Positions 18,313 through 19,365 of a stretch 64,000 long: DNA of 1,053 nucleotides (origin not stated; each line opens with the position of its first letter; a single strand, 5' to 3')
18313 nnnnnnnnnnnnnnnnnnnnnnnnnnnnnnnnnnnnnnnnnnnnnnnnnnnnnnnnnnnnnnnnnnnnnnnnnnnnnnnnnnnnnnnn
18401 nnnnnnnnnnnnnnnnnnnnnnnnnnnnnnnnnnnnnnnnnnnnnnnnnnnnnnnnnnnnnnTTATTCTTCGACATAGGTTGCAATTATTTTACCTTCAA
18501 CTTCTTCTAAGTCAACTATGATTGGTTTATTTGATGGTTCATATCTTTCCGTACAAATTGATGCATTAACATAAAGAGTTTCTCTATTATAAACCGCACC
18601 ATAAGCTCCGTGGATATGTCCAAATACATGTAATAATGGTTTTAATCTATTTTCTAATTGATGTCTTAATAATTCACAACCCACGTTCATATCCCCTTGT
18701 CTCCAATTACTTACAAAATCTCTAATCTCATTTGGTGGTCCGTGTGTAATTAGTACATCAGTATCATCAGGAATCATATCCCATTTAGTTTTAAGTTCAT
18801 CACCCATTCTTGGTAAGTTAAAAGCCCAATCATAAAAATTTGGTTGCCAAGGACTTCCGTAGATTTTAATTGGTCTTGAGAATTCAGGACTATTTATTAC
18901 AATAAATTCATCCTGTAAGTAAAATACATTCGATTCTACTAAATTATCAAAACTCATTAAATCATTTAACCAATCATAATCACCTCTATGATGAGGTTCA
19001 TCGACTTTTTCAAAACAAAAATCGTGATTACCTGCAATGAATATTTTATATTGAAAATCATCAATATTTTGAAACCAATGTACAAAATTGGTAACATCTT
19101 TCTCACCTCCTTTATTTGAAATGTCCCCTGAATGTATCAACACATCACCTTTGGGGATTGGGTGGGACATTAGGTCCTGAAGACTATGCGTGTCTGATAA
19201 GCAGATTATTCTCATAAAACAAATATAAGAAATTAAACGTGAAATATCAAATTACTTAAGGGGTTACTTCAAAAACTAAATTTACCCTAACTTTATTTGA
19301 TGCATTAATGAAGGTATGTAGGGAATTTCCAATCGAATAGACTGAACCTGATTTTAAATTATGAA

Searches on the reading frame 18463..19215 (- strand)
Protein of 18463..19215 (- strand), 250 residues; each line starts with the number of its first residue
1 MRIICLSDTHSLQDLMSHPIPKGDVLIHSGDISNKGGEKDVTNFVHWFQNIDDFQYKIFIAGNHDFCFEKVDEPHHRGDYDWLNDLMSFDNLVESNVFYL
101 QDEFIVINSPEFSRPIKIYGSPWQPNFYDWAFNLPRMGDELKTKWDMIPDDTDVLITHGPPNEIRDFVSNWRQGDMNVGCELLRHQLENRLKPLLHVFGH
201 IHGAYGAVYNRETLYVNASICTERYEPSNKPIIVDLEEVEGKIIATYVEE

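Call 16: search_protein_families(library=pfam, proteins=[window:18463-19215:-], max_evalue=0.01)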
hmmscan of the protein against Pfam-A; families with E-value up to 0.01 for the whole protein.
window:18463-19215:- (250 aa): 2 families
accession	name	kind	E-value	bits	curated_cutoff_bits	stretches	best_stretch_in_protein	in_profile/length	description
PF00149.33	Metallophos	-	1e-13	52.6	21.5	1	1-203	1-190/191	Calcineurin-like phosphoesterase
PF12850.12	Metallophos_2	-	3.4e-07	30.8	27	1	1-227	1-142/154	Calcineurin-like phosphoesterase superfamily domain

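Call 17: search_protein_families(library=phrogs, proteins=[window:18463-19215:-], max_evalue=0.01)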
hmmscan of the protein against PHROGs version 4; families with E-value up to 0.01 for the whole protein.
window:18463-19215:- (250 aa): 2 families
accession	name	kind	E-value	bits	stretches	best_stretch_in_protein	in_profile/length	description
phrog_1649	-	other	6.5e-14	52.3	1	1-230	36-279/308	metallo-phosphoesterase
phrog_547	-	other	5.1e-08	33.3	1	15-84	65-129/245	phosphoesterase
